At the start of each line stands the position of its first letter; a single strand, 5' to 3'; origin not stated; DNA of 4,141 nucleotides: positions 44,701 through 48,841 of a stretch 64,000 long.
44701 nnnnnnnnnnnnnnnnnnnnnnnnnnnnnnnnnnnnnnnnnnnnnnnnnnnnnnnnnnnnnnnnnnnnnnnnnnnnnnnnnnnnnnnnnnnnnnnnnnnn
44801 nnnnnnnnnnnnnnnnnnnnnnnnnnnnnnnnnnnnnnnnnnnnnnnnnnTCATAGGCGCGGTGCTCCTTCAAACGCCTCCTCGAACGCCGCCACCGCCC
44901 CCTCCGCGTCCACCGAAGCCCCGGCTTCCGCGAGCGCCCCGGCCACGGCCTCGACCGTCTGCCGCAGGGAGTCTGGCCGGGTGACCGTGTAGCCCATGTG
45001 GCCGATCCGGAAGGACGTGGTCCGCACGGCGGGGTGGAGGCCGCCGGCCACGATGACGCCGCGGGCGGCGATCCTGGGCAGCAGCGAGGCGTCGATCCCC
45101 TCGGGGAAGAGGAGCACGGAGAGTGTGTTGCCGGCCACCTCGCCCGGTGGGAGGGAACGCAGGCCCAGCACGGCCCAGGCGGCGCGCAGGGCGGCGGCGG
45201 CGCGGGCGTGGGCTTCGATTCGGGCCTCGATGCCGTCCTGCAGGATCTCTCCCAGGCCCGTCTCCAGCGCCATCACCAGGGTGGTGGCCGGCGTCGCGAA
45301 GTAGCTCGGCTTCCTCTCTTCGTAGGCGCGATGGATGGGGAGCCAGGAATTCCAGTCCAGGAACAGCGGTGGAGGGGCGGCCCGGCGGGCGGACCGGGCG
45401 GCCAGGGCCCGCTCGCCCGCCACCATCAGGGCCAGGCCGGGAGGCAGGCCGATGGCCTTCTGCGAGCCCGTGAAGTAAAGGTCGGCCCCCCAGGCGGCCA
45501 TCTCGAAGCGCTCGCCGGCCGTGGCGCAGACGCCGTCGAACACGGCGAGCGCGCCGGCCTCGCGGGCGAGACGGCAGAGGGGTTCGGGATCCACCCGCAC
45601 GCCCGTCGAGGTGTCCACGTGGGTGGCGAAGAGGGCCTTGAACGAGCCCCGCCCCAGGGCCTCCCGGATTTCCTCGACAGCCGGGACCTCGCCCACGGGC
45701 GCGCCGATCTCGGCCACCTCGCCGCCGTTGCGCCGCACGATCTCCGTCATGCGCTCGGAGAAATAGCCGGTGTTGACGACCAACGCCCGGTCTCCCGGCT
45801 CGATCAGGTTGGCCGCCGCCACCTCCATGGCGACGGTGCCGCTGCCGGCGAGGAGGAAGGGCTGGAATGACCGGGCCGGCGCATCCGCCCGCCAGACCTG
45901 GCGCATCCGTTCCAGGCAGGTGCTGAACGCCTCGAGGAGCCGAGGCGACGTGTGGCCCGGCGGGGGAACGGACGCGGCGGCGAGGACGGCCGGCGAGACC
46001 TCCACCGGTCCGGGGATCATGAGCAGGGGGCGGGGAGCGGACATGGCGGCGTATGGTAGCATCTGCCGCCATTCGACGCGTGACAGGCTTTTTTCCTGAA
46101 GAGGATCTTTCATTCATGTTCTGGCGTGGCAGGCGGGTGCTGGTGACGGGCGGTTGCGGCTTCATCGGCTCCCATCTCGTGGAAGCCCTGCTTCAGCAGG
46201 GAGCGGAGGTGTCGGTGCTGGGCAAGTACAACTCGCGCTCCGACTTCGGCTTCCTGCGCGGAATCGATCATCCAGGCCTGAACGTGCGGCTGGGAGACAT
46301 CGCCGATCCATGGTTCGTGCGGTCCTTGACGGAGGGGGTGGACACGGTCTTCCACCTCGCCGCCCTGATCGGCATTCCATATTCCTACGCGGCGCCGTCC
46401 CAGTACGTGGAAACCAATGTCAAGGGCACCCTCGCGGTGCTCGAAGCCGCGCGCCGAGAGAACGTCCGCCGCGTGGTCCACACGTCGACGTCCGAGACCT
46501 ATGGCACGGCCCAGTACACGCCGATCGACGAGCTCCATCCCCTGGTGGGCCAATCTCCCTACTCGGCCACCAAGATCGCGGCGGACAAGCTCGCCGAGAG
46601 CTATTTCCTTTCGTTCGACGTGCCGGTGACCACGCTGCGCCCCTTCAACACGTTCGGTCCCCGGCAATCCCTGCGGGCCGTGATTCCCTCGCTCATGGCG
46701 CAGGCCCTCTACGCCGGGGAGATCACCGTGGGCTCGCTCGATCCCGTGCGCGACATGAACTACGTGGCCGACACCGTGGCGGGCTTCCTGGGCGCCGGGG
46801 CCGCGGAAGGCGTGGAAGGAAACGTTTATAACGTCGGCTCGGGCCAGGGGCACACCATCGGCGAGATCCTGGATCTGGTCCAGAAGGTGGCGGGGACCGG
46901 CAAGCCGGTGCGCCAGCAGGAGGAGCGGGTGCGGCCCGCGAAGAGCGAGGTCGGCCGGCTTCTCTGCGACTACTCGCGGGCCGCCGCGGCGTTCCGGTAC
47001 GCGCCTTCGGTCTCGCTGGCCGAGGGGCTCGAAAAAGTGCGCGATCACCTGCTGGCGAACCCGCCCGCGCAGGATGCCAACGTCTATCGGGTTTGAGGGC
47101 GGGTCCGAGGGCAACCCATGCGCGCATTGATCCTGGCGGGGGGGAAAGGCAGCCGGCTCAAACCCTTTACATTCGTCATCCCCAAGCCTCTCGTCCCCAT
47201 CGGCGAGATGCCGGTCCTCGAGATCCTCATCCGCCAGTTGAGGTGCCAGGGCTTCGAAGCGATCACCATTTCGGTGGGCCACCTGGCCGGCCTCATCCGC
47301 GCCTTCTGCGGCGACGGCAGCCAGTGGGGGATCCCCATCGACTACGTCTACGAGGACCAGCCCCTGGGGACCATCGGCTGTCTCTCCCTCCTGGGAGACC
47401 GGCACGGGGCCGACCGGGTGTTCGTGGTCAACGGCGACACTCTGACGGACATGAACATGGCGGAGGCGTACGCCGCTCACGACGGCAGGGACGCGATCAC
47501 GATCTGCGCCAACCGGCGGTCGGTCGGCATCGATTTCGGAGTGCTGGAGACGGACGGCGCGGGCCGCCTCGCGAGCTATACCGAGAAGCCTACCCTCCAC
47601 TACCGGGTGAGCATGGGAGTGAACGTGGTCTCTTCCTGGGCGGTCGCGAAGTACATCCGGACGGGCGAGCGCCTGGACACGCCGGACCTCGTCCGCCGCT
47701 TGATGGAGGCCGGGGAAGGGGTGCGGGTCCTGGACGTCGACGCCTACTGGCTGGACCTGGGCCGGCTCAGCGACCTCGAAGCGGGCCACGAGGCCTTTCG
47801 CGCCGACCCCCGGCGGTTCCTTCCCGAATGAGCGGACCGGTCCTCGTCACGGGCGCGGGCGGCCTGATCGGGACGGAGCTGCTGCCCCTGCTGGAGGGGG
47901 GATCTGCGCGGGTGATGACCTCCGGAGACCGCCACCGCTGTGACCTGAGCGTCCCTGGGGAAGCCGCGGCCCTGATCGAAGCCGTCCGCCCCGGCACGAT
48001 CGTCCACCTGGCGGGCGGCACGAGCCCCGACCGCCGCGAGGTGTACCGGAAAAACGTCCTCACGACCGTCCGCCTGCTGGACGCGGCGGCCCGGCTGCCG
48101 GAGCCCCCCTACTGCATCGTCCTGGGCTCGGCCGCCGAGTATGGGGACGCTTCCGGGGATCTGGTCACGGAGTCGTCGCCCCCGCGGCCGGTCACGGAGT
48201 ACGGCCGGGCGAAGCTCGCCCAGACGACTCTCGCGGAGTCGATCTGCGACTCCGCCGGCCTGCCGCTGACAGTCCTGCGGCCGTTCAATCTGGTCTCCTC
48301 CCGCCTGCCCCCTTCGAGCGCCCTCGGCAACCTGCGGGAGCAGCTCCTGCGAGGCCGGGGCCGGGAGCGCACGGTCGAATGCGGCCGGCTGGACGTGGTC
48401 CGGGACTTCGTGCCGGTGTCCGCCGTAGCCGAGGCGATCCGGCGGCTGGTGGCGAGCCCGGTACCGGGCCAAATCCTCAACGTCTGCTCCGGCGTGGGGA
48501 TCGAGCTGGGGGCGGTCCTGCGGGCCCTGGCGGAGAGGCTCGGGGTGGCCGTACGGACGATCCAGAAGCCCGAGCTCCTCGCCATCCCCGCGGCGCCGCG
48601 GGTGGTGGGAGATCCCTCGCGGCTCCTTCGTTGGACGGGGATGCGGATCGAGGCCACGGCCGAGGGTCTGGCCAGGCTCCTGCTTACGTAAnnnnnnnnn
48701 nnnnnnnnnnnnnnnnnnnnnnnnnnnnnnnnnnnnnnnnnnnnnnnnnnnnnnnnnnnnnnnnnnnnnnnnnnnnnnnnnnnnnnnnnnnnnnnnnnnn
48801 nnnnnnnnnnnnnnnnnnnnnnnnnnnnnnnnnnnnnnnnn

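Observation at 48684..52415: Candidate chain-terminator/polymerase fusion (MTase - coiled-coil - GT2 - GT4) in a Wzm/Wzt glycan locus with a Wzt carbohydrate-binding domain and a stand-alone kinase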

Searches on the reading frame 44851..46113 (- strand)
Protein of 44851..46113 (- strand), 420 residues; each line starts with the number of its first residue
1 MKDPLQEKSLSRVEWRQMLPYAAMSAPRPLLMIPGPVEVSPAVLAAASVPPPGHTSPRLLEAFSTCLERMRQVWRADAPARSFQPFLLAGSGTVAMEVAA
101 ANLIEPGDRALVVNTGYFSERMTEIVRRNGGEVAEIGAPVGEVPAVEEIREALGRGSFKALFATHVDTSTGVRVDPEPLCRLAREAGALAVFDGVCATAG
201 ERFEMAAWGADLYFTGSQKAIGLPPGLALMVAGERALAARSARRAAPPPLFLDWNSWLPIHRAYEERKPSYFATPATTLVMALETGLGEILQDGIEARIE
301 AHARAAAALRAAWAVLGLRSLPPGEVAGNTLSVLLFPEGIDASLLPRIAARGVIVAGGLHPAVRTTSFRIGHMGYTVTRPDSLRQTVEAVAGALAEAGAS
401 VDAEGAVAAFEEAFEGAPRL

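Call 7: search_protein_families(library=pfam, proteins=[window:44851-46113:-], max_evalue=0.001)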
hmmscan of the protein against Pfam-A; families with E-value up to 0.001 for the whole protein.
window:44851-46113:- (420 aa): 1 family
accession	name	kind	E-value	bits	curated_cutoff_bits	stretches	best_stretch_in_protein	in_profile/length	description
PF00266.25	Aminotran_5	-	7.4e-16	58.5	21.5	1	90-307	68-284/371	Aminotransferase class-V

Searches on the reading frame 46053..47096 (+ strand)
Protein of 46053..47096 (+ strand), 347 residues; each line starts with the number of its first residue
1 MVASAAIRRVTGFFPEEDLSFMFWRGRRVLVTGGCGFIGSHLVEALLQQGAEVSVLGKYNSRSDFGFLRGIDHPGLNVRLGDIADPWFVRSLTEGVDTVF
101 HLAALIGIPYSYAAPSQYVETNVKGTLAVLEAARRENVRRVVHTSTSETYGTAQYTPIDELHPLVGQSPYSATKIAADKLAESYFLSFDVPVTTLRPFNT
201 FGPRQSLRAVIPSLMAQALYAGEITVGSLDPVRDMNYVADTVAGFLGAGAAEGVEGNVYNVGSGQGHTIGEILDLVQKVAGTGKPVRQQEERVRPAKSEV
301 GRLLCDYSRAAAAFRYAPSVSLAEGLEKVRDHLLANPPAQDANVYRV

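Call 7: search_protein_families(library=pfam, proteins=[window:46053-47096:+], max_evalue=0.001)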
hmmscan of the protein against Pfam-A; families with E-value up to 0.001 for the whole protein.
window:46053-47096:+ (347 aa): 10 families
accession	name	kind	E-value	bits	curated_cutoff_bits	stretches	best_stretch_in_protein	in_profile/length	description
PF16363.11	GDP_Man_Dehyd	-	6.4e-58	197.2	27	1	30-328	1-331/332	GDP-mannose 4,6 dehydratase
PF01370.27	Epimerase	-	1.2e-53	182.5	20.9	1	29-262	1-240/240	NAD dependent epimerase/dehydratase family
PF01073.25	3Beta_HSD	-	2.5e-20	73.1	22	1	30-209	1-190/280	3-beta hydroxysteroid dehydrogenase/isomerase family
PF02719.21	Polysacc_synt_2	-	2e-16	60.5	20.2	1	29-280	1-247/293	Polysaccharide biosynthesis protein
PF07993.18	NAD_binding_4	-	3.4e-15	56.3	20.1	1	90-202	83-209/258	Male sterility protein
PF13460.12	NAD_binding_10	-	4.6e-10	40.1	27.2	1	33-197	1-143/184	NAD(P)H-binding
PF04321.23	RmlD_sub_bind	-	1.6e-06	27.9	27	1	28-180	2-135/287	RmlD substrate binding domain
PF05368.20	NmrA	-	1.6e-05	25.1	27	1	28-146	4-107/298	NmrA-like family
PF00106.31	adh_short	-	7.2e-05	22.8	26.6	0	28-60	2-34/195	short chain dehydrogenase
PF08659.16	KR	-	0.00028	21.3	22.6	0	29-141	3-131/180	KR domain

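Call 32: search_protein_families(library=ncbifam, proteins=[window:46053-47096:+], max_evalue=0.001)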
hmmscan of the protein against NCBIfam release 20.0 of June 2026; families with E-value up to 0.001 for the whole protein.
window:46053-47096:+ (347 aa): 40 families (the best 25 are shown)
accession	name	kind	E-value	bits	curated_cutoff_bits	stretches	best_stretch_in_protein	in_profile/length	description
TIGR04180.1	EDH_00030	hypoth_equivalog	7e-114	379.9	475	1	29-319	1-295/297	NAD-dependent 4,6-dehydratase LegB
TIGR01181.1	dTDP_gluc_dehyt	equivalog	2.2e-44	151.8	365.1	1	28-330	1-308/321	dTDP-glucose 4,6-dehydratase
TIGR01179.1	galE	equivalog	1.8e-39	135.5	262.3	2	28-205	1-181/332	UDP-glucose 4-epimerase GalE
TIGR03466.1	HpnA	hypoth_equivalog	5.3e-27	94.6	367.65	1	28-287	2-253/327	hopanoid-associated sugar epimerase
TIGR02622.1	CDP_4_6_dhtase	equivalog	2.2e-26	92.8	278.45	1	23-329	1-326/352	CDP-glucose 4,6-dehydratase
NF042422.1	oxyalk_red_OleD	equivalog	6.7e-25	88.1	580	1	28-282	2-252/329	2-alkyl-3-oxoalkanoate reductase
NF042423.1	oxyalk_red_Shew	equivalog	1.9e-23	83.1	580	1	27-276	9-253/331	2-alkyl-3-oxoalkanoate reductase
NF007956.0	PRK10675.1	subfamily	8.4e-23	81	394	1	28-205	2-185/338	UDP-glucose 4-epimerase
NF007582.0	PRK10217.1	equivalog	1.1e-22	80.6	698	1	27-279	2-266/355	dTDP-glucose 4,6-dehydratase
NF007490.0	PRK10084.1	subfamily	1.3e-20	73.7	649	1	28-336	2-337/361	dTDP-glucose 4,6-dehydratase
TIGR02197.1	heptose_epim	equivalog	1.7e-19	70.2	274.6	1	29-287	1-267/316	ADP-glyceromanno-heptose 6-epimerase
NF052578.1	StrlDmthSdmBMthl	equivalog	2.1e-19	70.5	600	1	29-286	3-251/328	sterol demethylase protein SdmB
NF011728.1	PRK15181.1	equivalog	5.9e-19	68.3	760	1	26-326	15-330/348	Vi polysaccharide biosynthesis UDP-N-acetylglucosaminuronic acid C-4 epimerase TviC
NF043036.1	ErythonDh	equivalog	2.1e-17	63.3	325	1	28-184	2-163/321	D-erythronate dehydrogenase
NF047922.1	GDPFucSynFcl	equivalog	2.2e-16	60.2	500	1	27-336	3-304/308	GDP-L-fucose synthase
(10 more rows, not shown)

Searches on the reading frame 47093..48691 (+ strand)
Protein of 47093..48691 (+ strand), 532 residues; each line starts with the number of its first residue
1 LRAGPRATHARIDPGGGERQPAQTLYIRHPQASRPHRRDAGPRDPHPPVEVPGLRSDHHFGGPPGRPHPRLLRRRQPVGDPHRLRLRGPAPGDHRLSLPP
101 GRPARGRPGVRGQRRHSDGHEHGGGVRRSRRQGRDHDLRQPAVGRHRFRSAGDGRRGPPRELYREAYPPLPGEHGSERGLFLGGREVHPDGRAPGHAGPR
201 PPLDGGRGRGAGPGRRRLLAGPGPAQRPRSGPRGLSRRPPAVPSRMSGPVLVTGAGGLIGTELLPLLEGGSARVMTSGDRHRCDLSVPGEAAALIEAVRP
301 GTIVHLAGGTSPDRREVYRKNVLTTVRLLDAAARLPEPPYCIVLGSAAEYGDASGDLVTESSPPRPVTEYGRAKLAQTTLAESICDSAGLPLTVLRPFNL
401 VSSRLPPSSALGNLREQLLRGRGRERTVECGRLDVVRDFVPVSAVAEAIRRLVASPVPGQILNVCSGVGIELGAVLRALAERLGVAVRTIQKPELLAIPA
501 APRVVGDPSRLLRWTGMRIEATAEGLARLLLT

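Call 7: search_protein_families(library=pfam, proteins=[window:47093-48691:+], max_evalue=0.001)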
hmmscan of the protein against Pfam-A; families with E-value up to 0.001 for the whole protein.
window:47093-48691:+ (532 aa): 3 families
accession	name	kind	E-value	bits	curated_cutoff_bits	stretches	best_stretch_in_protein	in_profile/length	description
PF01370.27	Epimerase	-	2.9e-31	109.2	20.9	1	250-465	1-240/240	NAD dependent epimerase/dehydratase family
PF16363.11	GDP_Man_Dehyd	-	5.5e-18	65.9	27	1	281-484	57-267/332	GDP-mannose 4,6 dehydratase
PF04321.23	RmlD_sub_bind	-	1.5e-08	34.5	27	1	250-377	3-132/287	RmlD substrate binding domain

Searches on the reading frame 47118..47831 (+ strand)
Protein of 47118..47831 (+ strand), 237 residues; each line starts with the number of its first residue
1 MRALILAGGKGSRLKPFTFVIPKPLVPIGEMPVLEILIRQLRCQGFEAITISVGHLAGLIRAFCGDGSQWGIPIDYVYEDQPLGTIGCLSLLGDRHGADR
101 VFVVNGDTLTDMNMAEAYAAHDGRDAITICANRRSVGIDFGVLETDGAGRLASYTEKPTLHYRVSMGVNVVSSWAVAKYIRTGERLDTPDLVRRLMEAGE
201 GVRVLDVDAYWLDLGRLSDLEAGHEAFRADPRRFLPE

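Call 7: search_protein_families(library=pfam, proteins=[window:47118-47831:+], max_evalue=0.001)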
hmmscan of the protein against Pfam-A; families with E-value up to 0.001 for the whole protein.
window:47118-47831:+ (237 aa): 2 families
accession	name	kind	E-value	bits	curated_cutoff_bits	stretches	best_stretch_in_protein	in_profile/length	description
PF00483.29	NTP_transferase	-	4.1e-32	112.1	21.2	1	3-226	2-241/245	Nucleotidyl transferase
PF12804.13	NTP_transf_3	-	6.4e-12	46.4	27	1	3-131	1-123/160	MobA-like NTP transferase domain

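Call 32: search_protein_families(library=ncbifam, proteins=[window:47118-47831:+], max_evalue=0.001)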
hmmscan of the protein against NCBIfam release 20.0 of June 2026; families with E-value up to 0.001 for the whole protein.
window:47118-47831:+ (237 aa): 23 families
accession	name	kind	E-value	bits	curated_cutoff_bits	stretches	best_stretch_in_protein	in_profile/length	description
NF052502.1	man1P_GTase_Rv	exception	1.2e-35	123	440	1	2-223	2-226/352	mannose-1-phosphate guanylyltransferase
TIGR03992.1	Arch_glmU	subfamily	4.4e-29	101.6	292.1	1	1-220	1-220/393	bifunctional sugar-1-phosphate nucleotidylyltransferase/acetyltransferase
NF045761.1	NAMPUrTaseMurU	equivalog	9.9e-29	100.8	250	1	1-221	1-221/226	N-acetylmuramate alpha-1-phosphate uridylyltransferase MurU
TIGR01208.1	rmlA_long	equivalog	1.4e-23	83.3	320.25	1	2-220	1-227/353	glucose-1-phosphate thymidylyltransferase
NF041313.1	UDPGP_AglF_Halo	equivalog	1.2e-18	67.4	400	1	1-222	1-229/234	UTP--glucose-1-phosphate uridylyltransferase AglF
NF049965.1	GlMnHpPGnyltfHddC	equivalog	1.7e-18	67.1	300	1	1-159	1-154/221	D-glycero-D-manno-heptose 1-phosphate guanosyltransferase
TIGR01207.1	rmlA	equivalog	3.4e-17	62.5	360.65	1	3-220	2-229/286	glucose-1-phosphate thymidylyltransferase RfbA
NF041173.1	Sug_nt_acttase_Thmprot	equivalog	5.2e-16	58.6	600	1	1-219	1-219/405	bifunctional sugar-1-phosphate nucleotidylyltransferase/acetyltransferase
NF012024.0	PRK15480.1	equivalog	2.3e-13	49.9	588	1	3-216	6-229/292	glucose-1-phosphate thymidylyltransferase RfbA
TIGR02091.1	glgC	equivalog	1.3e-11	44.2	424.9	2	96-217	111-249/364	glucose-1-phosphate adenylyltransferase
NF003670.0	PRK05293.1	equivalog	2.8e-11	43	470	2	97-220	117-251/382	glucose-1-phosphate adenylyltransferase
TIGR02623.1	G1P_cyt_trans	equivalog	1.4e-10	41.1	300.25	1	1-63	1-63/255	glucose-1-phosphate cytidylyltransferase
NF002023.0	PRK00844.1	subfamily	3e-10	39.5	458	2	95-160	115-183/408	glucose-1-phosphate adenylyltransferase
NF002772.0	PRK02862.1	equivalog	3.7e-09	35.8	537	1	95-163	113-184/429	glucose-1-phosphate adenylyltransferase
NF001947.0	PRK00725.1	subfamily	1.6e-08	33.8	470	0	3-29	19-45/426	glucose-1-phosphate adenylyltransferase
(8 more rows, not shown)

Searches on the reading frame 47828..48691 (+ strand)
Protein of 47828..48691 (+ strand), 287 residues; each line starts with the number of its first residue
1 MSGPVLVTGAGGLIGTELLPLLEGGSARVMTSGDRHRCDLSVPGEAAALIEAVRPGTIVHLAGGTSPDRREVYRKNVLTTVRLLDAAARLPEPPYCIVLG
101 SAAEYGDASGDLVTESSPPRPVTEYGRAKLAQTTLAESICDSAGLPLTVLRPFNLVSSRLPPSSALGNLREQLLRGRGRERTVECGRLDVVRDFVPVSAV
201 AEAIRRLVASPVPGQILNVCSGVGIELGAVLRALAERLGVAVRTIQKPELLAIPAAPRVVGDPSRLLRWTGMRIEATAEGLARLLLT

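Call 32: search_protein_families(library=ncbifam, proteins=[window:47828-48691:+], max_evalue=0.001)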
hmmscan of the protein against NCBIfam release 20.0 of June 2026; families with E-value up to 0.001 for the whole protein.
window:47828-48691:+ (287 aa): 8 families
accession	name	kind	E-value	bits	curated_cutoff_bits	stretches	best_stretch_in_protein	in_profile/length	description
TIGR04180.1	EDH_00030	hypoth_equivalog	4.5e-16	58.8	475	1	75-249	96-267/297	NAD-dependent 4,6-dehydratase LegB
TIGR01179.1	galE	equivalog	9.2e-11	41.1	262.3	1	48-158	64-179/332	UDP-glucose 4-epimerase GalE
TIGR01746.1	Thioester-redct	subfamily_domain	6.2e-08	32.3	213.35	1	56-244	90-286/371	thioester reductase domain-containing protein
TIGR01214.1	rmlD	equivalog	6.7e-08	32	224.05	1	5-134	2-133/285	dTDP-4-dehydrorhamnose reductase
TIGR02197.1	heptose_epim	equivalog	1.7e-07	30.7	274.6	1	64-250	79-274/316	ADP-glyceromanno-heptose 6-epimerase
TIGR01181.1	dTDP_gluc_dehyt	equivalog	5.4e-07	29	365.1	1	38-240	57-263/321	dTDP-glucose 4,6-dehydratase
TIGR03466.1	HpnA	hypoth_equivalog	9.8e-05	21.4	367.65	1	4-152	2-167/327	hopanoid-associated sugar epimerase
NF043036.1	ErythonDh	equivalog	0.00068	18.9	325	0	55-131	75-155/321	D-erythronate dehydrogenase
